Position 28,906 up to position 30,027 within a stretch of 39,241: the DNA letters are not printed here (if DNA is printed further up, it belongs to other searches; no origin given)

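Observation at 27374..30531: Run of compositionally extreme orphan proteins resembling coat/exosporium building blocks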

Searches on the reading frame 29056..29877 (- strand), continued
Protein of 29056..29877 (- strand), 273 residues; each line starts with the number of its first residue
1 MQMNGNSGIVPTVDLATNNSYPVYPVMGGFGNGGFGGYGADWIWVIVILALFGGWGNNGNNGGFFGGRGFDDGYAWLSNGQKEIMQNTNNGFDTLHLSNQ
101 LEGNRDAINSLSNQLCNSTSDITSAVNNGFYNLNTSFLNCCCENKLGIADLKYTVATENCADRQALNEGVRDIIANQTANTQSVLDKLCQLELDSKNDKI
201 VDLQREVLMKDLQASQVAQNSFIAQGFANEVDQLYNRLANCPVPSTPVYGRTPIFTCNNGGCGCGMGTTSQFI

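Call 46: search_solved_structures(query=A4, max_evalue=10)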
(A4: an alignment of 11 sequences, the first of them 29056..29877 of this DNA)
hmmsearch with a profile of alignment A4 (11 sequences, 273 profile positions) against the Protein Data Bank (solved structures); distinct sequences matched with E-value up to 10: 43.
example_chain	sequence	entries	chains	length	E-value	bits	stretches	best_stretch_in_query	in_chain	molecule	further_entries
6tda_L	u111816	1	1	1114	4.7e-06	29.5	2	166-217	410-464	Chromatin structure-remodeling complex protein RSC8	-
6k15_H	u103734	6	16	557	0.015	18.1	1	166-218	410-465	Chromatin structure-remodeling complex protein RSC8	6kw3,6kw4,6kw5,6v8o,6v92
1lpq_A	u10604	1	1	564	0.078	15.7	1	70-227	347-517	DNA topoisomerase I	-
1a35_A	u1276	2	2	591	0.087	15.6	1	70-227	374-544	PROTEIN (DNA TOPOISOMERASE I) | TOPOISOMERASE I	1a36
1r49_A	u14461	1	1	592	0.087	15.5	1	70-227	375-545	DNA topoisomerase I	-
1nh3_A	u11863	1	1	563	0.091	15.5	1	70-227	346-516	DNA topoisomerase I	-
1a31_A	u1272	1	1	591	0.1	15.3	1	70-227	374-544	PROTEIN (TOPOISOMERASE I)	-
1k4s_A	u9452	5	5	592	0.1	15.3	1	70-227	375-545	DNA topoisomerase I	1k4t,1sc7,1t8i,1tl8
1ej9_A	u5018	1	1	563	0.13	15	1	70-227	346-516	DNA TOPOISOMERASE I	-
1rrj_A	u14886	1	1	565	0.19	14.5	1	70-227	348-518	DNA topoisomerase I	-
6v46_B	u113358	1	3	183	0.2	14.3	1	51-163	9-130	Hemagglutinin HA2 chain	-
1seu_A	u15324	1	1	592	0.21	14.3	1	70-227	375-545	DNA topoisomerase I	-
1rr8_C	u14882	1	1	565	0.21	14.3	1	70-227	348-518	DNA topoisomerase I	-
5oym_H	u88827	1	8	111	0.36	13.5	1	54-122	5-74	PC4 and SFRS1-interacting protein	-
6ml8_B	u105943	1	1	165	0.69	12.6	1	51-136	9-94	Hemagglutinin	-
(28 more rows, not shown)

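Call 53: search_protein_families(library=pfam, proteins=[L001:4740-5117:+, L001:5120-5485:+, L001:5482-5682:+, L005:4390-4749:+, L005:4766-5269:+, L005:5256-5510:+, L002:6547-6924:+], max_evalue=0.1)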
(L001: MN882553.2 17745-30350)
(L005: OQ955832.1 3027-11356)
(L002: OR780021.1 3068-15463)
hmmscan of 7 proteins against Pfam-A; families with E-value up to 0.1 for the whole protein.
L001:4740-5117:+ (125 aa): 0 families

L001:5120-5485:+ (121 aa): 0 families

L001:5482-5682:+ (66 aa): 0 families

L005:4390-4749:+ (119 aa): 0 families

L005:4766-5269:+ (167 aa): 0 families

L005:5256-5510:+ (84 aa): 0 families

L002:6547-6924:+ (125 aa): 0 families

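Call 55: search_protein_families(library=phrogs, proteins=[L001:5120-5485:+, L001:5482-5682:+, L002:5120-5560:+, L002:5553-5786:+, L002:6547-6924:+, L002:6917-7117:+, L002:7114-7512:+, L002:7505-8032:+, L005:4390-4749:+, L005:4766-5269:+], max_evalue=0.01)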
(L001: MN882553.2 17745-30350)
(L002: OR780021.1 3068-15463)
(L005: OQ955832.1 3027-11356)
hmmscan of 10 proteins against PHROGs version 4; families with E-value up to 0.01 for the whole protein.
L001:5120-5485:+ (121 aa): 1 family
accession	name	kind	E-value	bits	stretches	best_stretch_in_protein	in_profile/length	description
phrog_21718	-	unknown function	1.1e-29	104.5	1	9-119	34-144/159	-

L001:5482-5682:+ (66 aa): 2 families
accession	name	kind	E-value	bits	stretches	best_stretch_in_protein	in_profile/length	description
phrog_22984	-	unknown function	2.8e-18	67.1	1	1-64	1-65/74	-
phrog_1294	-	other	0.0084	17.2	1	15-64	29-75/80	peptide methionine sulfoxide reductase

L002:5120-5560:+ (146 aa): 2 families
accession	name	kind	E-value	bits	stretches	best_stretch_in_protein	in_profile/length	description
phrog_21718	-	unknown function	4.2e-07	31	1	4-137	5-148/159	-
phrog_2671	-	tail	0.0045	18.2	0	105-140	82-120/125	tail fiber protein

L002:5553-5786:+ (77 aa): 0 families

L002:6547-6924:+ (125 aa): 0 families

L002:6917-7117:+ (66 aa): 1 family
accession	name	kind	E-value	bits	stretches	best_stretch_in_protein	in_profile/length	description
phrog_38289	-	unknown function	0.0069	17.3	1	22-64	93-135/149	-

L002:7114-7512:+ (132 aa): 1 family
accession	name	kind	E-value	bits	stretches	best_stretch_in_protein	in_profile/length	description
phrog_17454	-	unknown function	3.8e-55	185.1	1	55-132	1-78/78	-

L002:7505-8032:+ (175 aa): 1 family
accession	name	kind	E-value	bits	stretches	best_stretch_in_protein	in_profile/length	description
phrog_17879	-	unknown function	5.2e-121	401.8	1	1-175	1-175/175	-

L005:4390-4749:+ (119 aa): 1 family
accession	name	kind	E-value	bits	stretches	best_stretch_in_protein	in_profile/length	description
phrog_9157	-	unknown function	4.2e-46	157.2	1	1-119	4-118/121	-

L005:4766-5269:+ (167 aa): 1 family
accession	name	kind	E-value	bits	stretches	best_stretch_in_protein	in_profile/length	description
phrog_8329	-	unknown function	4.2e-92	307.5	1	1-164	1-165/166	-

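Call 72: search_protein_families(library=padloc, proteins=[window:29056-29877:-], max_evalue=0.01)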
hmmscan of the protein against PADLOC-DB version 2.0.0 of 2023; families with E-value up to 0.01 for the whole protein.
window:29056-29877:- (273 aa): 0 families

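Call 80: search_dna_similar(query=L002:5827-6459:+, collection=phages, mode=protein, max_rows=40, max_evalue=0.001)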
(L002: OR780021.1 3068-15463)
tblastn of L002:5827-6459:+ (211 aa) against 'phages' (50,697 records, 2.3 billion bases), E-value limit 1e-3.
Records with a match: 43; places in all: 44; records where one place covers at least 80% of the query: 5.
Best place of each record, by identity: >=99% 2; 90-95% 1; 60-80% 4; <60% 36.
By first word of the organism name: Bacteriophage 17; uncultured 10; Clostridium 6; Dulem 6; bajarodcaudo 2; phage 1; Bacteroides 1.
By host as written in the record: - 29; Clostridium perfringens 3; Propithecus coquereli 3; Varecia variegata 2; Clostridium perfringens 2589 1; Clostridium perfringens 012 1; Clostridium perfringens JCM 1290 1; Bacteroides uniformis MB20-41 1; and 2 more.
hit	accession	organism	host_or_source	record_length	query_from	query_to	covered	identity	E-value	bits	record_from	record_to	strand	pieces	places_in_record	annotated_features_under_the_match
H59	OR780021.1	Clostridium phage XP41-N3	Clostridium perfringens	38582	1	199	94%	100.0%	2e-103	332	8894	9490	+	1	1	hypothetical protein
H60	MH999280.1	Clostridium phage CPD1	Clostridium perfringens 2589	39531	1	198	94%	91.9%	1e-90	295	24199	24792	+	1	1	hypothetical protein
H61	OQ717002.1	Clostridium phage vB_CpeS-17DYC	Clostridium perfringens 012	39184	1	193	91%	75.1%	1e-63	218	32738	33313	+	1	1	hypothetical protein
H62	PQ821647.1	Clostridium phage HMD-PC1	Clostridium perfringens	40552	1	198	94%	69.7%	2e-60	209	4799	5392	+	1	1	hypothetical protein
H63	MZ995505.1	Clostridium phage vB_CpeP_PMQ04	Clostridium perfringens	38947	1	198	94%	64.6%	3e-52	185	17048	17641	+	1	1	hypothetical protein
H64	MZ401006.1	Clostridium phage CPQ4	Clostridium perfringens JCM 1290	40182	1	110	52%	99.1%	2e-40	151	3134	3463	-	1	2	hypothetical protein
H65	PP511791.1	Dulem virus 39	Propithecus coquereli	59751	83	195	54%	56.5%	5e-35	136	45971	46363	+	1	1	hypothetical protein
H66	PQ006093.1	bajarodcaudo virus 2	Neotoma bryanti feces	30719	83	195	54%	55.8%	7e-30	121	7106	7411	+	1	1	hypothetical protein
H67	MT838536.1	Bacteriophage sp.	human fecal samples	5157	83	198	55%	49.2%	1e-24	106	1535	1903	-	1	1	record has no annotation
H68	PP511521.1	Dulem virus 36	Varecia variegata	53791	110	193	40%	66.7%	3e-29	119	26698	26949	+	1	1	hypothetical protein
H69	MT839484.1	Bacteriophage sp.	human fecal samples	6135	89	198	52%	41.8%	6e-17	84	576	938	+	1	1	record has no annotation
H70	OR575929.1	phage csAssE-Sib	human gut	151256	67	195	61%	34.9%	4e-4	46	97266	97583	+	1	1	spike protein/glycoprotein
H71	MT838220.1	Bacteriophage sp.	human fecal samples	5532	71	199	61%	34.0%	4e-15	79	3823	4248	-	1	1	record has no annotation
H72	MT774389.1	uncultured phage cr116_1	human feces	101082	55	199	69%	29.2%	5e-7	55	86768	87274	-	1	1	spike protein/glycoprotein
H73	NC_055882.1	uncultured phage cr116_1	human feces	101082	55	199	69%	29.2%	5e-7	55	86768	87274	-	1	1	spike protein/glycoprotein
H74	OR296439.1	Bacteroides phage C3_41T2LP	Bacteroides uniformis MB20-41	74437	58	192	64%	29.1%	4e-5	49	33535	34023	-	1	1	outer capsid protein/viral fiber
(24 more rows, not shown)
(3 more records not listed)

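Call 81: get_annotated_region(hit=H73, flank=5000)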
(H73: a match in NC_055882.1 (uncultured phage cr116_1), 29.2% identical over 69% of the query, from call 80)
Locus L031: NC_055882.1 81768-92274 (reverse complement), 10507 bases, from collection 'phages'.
description: CrAssphage cr116_1, complete genome.
organism: uncultured phage cr116_1 (NCBI taxid 2772073)
taxonomy: Viruses; Duplodnaviria; Heunggongvirae; Uroviricota; Caudoviricetes; Crassvirales; Steigviridae; Asinivirinae; Pamirivirus; Pamirivirus faecium
host: -; source: human feces; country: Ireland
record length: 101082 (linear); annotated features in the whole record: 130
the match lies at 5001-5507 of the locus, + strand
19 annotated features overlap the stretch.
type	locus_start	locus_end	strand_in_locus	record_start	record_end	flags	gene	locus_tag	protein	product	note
CDS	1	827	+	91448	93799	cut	-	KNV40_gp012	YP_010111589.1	hypothetical protein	gp_24167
CDS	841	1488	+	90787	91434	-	-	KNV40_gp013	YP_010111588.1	hypothetical protein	gp_24166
CDS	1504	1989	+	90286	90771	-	-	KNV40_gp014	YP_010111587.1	hypothetical protein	gp_24165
CDS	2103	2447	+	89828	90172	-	-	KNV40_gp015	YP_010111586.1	hypothetical protein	gp_24164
CDS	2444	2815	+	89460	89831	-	-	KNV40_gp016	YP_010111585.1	lysis regulatory protein/holin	gp_24163; Phage lysis regulatory protein/holin [phiCrAss001]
CDS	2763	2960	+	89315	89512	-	-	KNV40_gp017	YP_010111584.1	hypothetical protein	gp_24162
CDS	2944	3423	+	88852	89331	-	-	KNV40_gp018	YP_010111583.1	L,D-carboxypeptidase/transpeptidase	gp_24161; L,D-carboxypeptidase/Transpeptidase [phiCrAss001]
CDS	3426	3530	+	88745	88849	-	-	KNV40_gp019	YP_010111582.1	hypothetical protein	gp_24160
CDS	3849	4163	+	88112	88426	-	-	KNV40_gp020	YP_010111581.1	terminase small subunit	gp_24159; Excisionase, terminase small subunit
CDS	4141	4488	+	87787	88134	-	-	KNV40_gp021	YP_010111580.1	VOG3488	gp_24158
CDS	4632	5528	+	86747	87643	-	-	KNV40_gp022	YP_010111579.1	spike protein/glycoprotein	gp_24157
CDS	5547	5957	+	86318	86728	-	-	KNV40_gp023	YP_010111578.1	hypothetical protein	gp_24156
CDS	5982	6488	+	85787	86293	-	-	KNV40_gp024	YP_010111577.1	hypothetical protein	gp_24155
CDS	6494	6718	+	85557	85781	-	-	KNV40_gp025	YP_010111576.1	hypothetical protein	gp_24154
CDS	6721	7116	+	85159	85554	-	-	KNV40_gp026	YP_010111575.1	hypothetical protein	gp_24153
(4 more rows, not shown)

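Call 82: get_annotated_region(hit=H74, flank=4000)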
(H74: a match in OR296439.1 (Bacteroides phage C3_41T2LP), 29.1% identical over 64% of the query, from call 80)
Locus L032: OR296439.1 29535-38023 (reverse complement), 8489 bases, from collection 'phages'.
description: Bacteroides phage C3_41T2LP, complete genome.
organism: Bacteroides phage C3_41T2LP (NCBI taxid 3070809)
taxonomy: Viruses; Duplodnaviria; Heunggongvirae; Uroviricota; Caudoviricetes
host: Bacteroides uniformis MB20-41; source: phage plaques of the host; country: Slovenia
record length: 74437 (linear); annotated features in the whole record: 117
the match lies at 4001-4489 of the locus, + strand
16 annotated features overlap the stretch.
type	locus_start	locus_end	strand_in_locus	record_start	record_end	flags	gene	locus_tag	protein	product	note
CDS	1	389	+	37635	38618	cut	-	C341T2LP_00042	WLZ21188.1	viral recombinase family protein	YqaJ viral recombinase family protein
CDS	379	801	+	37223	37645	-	-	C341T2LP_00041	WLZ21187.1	hypothetical protein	-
CDS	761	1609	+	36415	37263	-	-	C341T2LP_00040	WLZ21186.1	RecT protein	-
CDS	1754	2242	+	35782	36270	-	-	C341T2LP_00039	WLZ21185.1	holliday junction resolvase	-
CDS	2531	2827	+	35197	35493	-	-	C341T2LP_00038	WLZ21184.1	chromosomal replication initiator protein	-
CDS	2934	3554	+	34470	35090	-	-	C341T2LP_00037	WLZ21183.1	DNA endonuclease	DNA endonuclease I-HmuI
CDS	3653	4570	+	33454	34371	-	-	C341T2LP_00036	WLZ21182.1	outer capsid protein/viral fiber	-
CDS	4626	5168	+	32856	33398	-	-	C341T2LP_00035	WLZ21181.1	hypothetical protein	-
CDS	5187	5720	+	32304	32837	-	-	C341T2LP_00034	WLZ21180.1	hypothetical protein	-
CDS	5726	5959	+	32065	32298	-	-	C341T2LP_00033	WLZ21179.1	hypothetical protein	-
CDS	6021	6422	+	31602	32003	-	-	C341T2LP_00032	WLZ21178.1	hypothetical protein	-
CDS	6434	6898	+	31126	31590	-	-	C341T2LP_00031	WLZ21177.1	PolyVal metallopeptidase superfamily domain protein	-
CDS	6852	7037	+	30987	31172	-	-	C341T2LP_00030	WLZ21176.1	hypothetical protein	-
CDS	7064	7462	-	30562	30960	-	-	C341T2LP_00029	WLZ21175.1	chromosomal replication initiator protein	-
CDS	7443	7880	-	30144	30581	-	-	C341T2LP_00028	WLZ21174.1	hypothetical protein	-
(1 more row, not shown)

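Call 85: search_dna_similar(query=L031:4632-5525:+, collection=phages, mode=protein, max_rows=60, max_evalue=0.001, rows=spread)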
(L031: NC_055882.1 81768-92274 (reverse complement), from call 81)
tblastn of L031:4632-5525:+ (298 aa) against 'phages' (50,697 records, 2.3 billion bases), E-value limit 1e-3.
Records with a match: 35; places in all: 35; records where one place covers at least 80% of the query: 16.
Best place of each record, by identity: >=99% 2; <60% 33.
By first word of the organism name: uncultured 18; Bacteriophage 8; Caudoviricetes 4; Dulem 2; Bacteroides 1; phage 1; crAssphage 1.
By host as written in the record: - 28; Methanomassiliicoccales 4; Bacteroides uniformis MB20-41 1; Eulemur fulvus collaris 1; Propithecus coquereli 1.
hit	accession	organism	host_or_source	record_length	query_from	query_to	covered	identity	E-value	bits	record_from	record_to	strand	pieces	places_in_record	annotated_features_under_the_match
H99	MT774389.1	uncultured phage cr116_1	human feces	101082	1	285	96%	100.0%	2e-139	439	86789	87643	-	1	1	spike protein/glycoprotein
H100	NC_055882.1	uncultured phage cr116_1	human feces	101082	1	285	96%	100.0%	2e-139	439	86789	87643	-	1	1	spike protein/glycoprotein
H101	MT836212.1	Bacteriophage sp.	human fecal samples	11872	3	285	95%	49.1%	8e-39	150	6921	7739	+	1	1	record has no annotation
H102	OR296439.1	Bacteroides phage C3_41T2LP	Bacteroides uniformis MB20-41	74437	3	285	95%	46.1%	2e-40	155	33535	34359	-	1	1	outer capsid protein/viral fiber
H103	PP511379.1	Dulem virus 40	Eulemur fulvus collaris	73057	1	285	96%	43.5%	9e-40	153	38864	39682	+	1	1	hypothetical protein (x2)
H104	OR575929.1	phage csAssE-Sib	human gut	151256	19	285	90%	43.4%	4e-44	166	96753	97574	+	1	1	spike protein/glycoprotein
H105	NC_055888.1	uncultured phage cr52_1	human feces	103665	24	285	88%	42.3%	4e-36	142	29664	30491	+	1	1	spike protein/glycoprotein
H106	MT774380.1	uncultured phage cr1_1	human feces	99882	11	285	92%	39.5%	3e-29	122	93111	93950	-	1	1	spike protein/glycoprotein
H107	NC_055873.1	uncultured phage cr1_1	human feces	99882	11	285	92%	39.5%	3e-29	122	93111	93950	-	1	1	spike protein/glycoprotein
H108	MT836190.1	Bacteriophage sp.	human fecal samples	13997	3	251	84%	43.1%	2e-34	137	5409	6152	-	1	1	record has no annotation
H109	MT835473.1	Bacteriophage sp.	human fecal samples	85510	24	285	88%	40.8%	9e-30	124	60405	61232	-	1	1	record has no annotation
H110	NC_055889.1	uncultured phage cr53_1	human feces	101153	79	285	69%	51.2%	3e-38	149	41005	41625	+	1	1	spike protein/glycoprotein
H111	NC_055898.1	uncultured phage cr115_1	human feces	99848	79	285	69%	51.2%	4e-38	148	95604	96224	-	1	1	spike protein/glycoprotein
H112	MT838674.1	Bacteriophage sp.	human fecal samples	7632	79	285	69%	50.0%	6e-31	127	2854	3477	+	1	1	record has no annotation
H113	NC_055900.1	uncultured phage cr125_1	human feces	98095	79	285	69%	48.6%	9e-35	139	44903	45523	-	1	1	spike protein/glycoprotein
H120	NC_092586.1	Caudoviricetes sp. vir215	Methanomassiliicoccales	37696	15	251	80%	30.3%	4e-6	54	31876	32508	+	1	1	hypothetical protein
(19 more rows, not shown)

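Call 92: get_annotated_region(hit=H120, flank=4000)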
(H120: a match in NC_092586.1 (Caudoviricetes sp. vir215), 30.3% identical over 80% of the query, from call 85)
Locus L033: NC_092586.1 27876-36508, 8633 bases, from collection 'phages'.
description: Caudoviricetes sp. vir215 genomic sequence.
organism: Caudoviricetes sp. vir215 (NCBI taxid 3068354)
taxonomy: Viruses; Duplodnaviria; Heunggongvirae; Uroviricota; Caudoviricetes
host: Methanomassiliicoccales; source: gut metagenome; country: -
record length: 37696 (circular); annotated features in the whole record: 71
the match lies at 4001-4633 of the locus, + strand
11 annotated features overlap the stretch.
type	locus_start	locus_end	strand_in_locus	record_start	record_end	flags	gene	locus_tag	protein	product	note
CDS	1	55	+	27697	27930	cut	-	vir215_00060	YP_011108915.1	hypothetical protein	phrog_1048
CDS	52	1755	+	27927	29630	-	-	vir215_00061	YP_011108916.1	tail protein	phrog_5302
CDS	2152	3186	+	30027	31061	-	-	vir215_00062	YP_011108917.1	reverse transcriptase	phrog_1423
CDS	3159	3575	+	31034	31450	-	-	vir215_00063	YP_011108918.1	hypothetical protein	-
CDS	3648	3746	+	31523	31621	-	-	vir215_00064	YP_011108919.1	hypothetical protein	-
CDS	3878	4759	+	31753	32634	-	-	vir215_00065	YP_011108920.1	hypothetical protein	phrog_16490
CDS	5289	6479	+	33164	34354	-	-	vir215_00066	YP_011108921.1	hypothetical protein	-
CDS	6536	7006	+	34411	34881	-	-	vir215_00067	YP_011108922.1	hypothetical protein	-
CDS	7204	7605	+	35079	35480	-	-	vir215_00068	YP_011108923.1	hypothetical protein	-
CDS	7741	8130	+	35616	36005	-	-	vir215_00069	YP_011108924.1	hypothetical protein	-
CDS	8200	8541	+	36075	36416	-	-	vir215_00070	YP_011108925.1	hypothetical protein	-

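Call 98: search_protein_families(library=pfam, alignment_id=A7, max_evalue=0.00001)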
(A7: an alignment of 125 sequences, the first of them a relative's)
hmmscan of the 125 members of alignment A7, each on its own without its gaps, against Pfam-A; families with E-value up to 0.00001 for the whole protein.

A. member 1, L001:76-1581:+ (502 aa): 1 family
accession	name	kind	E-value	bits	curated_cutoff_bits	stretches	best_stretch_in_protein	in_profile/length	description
PF01391.23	Collagen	-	1.6e-06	28.2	27.2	0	46-76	16-46/60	Collagen triple helix repeat (20 copies)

B. families by the number of members that match (of 125 scanned): 80 families (the first 25 are shown)
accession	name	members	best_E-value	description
PF01471.23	PG_binding_1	6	9.4e-20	Putative peptidoglycan binding domain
PF00535.33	Glycos_transf_2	5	1.8e-28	Glycosyl transferase family 2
PF03837.19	RecT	3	2.3e-46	RecT family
PF05257.22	CHAP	3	4.4e-14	CHAP domain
PF13641.12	Glyco_tranf_2_3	3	3.9e-09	Glycosyltransferase like family 2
PF04647.20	AgrB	3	3.3e-08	Accessory gene regulator B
PF25309.1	ELLD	2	1.6e-60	Endolysin-like domain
PF13306.12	LRR_5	2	2.6e-59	BspA type Leucine rich repeat region (6 copies)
PF06152.16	Phage_min_cap2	2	1.9e-55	Phage minor capsid protein 2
PF03382.20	DUF285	2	1.1e-48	Mycoplasma protein of unknown function, DUF285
PF04404.17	ERF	2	7e-43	ERF superfamily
PF21939.1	Gp10_C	2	3.8e-23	Baseplate structural protein Gp10, C-terminal domain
PF07486.17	Hydrolase_2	2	3.2e-21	Cell Wall Hydrolase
PF08239.17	SH3_3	2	1.6e-20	Bacterial SH3 domain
PF06810.17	Phage_scaffold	2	1.4e-15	Phage capsid assembly scaffolding protein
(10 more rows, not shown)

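Call 102: find_encoding_contigs(protein=P0018, flank=9000, max_places=2)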
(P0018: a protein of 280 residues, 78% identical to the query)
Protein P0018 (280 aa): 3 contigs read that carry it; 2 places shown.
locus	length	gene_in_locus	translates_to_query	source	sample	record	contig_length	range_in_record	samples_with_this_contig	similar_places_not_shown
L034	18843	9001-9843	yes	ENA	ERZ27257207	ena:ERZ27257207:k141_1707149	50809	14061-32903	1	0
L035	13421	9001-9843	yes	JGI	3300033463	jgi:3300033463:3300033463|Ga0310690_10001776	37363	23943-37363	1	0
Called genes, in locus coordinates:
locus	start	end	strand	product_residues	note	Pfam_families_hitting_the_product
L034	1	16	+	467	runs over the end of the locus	-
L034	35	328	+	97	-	-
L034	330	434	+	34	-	-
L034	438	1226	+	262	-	PF00112:Peptidase_C1 (weak)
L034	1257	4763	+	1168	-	-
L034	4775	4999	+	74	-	PF00404:Dockerin_1 (weak)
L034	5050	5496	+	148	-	-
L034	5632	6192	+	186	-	-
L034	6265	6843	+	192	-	PF04647:AgrB (weak)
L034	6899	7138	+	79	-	PF00196:GerE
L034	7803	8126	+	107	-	-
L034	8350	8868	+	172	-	-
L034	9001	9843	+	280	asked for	-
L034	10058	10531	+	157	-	-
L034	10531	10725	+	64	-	-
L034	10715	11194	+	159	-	-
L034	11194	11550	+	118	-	-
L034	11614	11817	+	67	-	-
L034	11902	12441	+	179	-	PF07463:NUMOD4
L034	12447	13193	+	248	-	PF01551:Peptidase_M23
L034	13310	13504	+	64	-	-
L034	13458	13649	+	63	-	-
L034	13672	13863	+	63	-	-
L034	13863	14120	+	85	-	-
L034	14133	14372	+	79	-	-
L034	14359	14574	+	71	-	-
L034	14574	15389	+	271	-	PF07083:DUF1351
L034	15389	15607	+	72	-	-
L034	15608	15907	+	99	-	-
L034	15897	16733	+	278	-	PF03837:RecT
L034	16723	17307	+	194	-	PF07463:NUMOD4, PF13392:HNH_3 (weak)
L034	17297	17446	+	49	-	-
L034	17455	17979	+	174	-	-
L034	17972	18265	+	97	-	-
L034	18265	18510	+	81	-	-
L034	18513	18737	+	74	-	-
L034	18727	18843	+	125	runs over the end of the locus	-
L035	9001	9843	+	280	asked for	-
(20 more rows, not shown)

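Call 103: find_encoding_contigs(protein=P0092, flank=9000, max_places=2)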
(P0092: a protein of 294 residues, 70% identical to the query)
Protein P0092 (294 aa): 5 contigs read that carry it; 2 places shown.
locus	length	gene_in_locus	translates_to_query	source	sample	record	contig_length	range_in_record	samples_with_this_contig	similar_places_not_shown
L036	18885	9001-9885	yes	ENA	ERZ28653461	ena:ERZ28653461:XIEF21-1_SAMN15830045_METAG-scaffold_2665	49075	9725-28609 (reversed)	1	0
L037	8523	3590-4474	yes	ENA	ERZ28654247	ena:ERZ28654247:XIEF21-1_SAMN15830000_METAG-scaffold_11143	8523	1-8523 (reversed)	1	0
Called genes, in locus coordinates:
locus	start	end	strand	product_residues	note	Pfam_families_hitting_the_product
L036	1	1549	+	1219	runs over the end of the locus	-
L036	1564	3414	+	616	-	-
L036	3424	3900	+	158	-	-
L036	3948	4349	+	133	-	-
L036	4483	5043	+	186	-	-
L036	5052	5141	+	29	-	-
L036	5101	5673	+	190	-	-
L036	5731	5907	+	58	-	-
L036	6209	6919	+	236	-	PF13730:HTH_36 (weak)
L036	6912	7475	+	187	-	-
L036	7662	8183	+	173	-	-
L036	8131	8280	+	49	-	-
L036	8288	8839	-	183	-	PF07463:NUMOD4, PF13392:HNH_3 (weak), PF07453:NUMOD1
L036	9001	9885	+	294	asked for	-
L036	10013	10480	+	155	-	-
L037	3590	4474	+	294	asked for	-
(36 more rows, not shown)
